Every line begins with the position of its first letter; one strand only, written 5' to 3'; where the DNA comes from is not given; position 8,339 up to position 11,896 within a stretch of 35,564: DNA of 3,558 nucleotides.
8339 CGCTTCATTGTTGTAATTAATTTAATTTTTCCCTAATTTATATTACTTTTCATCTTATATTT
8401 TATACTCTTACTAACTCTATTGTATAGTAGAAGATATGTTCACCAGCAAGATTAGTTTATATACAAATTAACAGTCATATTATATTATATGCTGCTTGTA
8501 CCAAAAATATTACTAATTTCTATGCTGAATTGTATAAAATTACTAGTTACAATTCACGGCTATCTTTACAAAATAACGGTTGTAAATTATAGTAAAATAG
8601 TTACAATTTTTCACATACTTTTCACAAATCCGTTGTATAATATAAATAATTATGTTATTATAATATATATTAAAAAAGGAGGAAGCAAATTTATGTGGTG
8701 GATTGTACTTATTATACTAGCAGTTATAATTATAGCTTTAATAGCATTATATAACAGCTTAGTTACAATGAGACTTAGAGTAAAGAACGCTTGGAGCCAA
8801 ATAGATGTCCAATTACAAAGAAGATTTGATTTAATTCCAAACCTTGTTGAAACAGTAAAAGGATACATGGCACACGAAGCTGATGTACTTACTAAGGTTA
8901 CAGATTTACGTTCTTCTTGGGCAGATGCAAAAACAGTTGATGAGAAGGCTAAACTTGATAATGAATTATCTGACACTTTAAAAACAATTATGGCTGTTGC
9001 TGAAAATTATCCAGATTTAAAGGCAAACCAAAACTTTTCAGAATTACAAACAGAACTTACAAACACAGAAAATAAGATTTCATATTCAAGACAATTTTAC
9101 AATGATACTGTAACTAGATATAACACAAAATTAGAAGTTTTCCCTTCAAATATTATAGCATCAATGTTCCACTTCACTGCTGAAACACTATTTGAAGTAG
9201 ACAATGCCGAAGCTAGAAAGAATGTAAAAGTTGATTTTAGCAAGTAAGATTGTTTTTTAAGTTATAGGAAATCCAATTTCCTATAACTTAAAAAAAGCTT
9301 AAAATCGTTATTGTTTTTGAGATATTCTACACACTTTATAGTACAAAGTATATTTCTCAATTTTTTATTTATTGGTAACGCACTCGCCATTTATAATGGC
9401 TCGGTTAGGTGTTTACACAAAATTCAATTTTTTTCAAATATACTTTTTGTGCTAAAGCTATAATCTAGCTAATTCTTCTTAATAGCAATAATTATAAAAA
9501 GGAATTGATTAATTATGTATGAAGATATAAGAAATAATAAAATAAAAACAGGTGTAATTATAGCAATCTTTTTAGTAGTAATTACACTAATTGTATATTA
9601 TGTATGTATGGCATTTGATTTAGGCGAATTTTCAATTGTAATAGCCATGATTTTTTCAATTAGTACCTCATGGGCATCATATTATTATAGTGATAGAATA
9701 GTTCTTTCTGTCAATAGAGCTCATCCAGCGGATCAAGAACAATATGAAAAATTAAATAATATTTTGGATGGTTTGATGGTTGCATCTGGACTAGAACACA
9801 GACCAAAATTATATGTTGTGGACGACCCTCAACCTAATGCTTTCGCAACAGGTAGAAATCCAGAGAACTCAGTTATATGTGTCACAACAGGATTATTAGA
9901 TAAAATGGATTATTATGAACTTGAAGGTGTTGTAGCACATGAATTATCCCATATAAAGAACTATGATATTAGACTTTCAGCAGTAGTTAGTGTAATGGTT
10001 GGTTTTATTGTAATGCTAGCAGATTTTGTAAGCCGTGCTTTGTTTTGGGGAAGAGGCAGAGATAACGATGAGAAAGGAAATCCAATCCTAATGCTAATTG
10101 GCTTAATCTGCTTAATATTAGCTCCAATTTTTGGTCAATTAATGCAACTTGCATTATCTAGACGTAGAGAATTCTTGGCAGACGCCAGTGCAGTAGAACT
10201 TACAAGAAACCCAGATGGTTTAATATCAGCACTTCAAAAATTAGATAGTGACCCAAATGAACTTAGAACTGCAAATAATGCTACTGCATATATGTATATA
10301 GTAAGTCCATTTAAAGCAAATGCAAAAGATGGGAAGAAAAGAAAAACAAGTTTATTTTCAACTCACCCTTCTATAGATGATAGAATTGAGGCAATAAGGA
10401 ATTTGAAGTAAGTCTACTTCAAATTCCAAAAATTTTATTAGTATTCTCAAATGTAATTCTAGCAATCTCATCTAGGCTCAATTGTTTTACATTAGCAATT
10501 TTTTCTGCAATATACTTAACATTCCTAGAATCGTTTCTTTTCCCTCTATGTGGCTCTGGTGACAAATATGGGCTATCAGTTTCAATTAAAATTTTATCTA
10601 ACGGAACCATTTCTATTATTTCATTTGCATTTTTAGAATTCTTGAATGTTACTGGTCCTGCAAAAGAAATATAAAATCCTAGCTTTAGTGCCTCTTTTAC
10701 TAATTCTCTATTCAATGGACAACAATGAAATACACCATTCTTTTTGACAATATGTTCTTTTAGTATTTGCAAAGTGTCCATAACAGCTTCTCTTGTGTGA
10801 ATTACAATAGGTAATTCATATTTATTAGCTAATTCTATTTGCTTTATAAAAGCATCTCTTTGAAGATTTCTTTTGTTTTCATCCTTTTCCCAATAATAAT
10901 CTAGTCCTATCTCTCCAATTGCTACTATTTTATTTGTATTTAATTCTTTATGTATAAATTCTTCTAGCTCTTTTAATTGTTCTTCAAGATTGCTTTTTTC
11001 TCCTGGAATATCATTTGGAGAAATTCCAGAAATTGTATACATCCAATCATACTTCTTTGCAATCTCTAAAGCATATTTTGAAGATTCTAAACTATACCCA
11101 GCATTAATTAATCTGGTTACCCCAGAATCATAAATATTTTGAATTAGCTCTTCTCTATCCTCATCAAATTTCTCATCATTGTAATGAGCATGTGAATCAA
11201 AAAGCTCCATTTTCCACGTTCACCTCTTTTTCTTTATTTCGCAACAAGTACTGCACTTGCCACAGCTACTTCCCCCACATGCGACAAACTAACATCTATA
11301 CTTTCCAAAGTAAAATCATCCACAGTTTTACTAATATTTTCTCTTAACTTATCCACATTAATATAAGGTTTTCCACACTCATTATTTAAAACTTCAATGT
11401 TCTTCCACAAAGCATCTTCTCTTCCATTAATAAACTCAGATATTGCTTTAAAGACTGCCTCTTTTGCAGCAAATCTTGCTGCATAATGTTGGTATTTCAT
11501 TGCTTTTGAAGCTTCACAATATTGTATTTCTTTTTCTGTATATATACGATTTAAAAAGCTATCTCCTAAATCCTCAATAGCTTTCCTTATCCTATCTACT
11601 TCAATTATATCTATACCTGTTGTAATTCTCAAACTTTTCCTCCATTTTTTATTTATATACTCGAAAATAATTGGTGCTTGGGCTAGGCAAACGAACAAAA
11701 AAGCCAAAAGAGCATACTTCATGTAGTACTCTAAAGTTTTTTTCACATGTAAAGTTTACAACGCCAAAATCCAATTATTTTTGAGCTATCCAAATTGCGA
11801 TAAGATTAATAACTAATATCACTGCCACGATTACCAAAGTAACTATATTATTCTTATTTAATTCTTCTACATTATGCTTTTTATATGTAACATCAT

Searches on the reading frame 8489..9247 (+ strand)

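Call 11: search_protein_families(library=pfam, proteins=[window:8489-9247:+])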
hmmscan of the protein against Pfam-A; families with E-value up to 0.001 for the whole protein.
window:8489-9247:+ (252 aa): 1 family
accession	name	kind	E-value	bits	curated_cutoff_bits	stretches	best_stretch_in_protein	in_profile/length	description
PF04011.17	LemA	-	1.4e-63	213.7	26.2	1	101-250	1-149/149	LemA family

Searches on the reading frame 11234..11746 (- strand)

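Call 12: search_protein_families(library=pfam, proteins=[window:11234-11746:-])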
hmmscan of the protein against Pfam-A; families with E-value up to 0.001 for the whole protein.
window:11234-11746:- (170 aa): 1 family
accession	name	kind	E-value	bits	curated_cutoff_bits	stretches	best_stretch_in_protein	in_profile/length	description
PF01648.25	ACPS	-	6.3e-16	58.8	25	1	44-142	3-99/111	4'-phosphopantetheinyl transferase superfamily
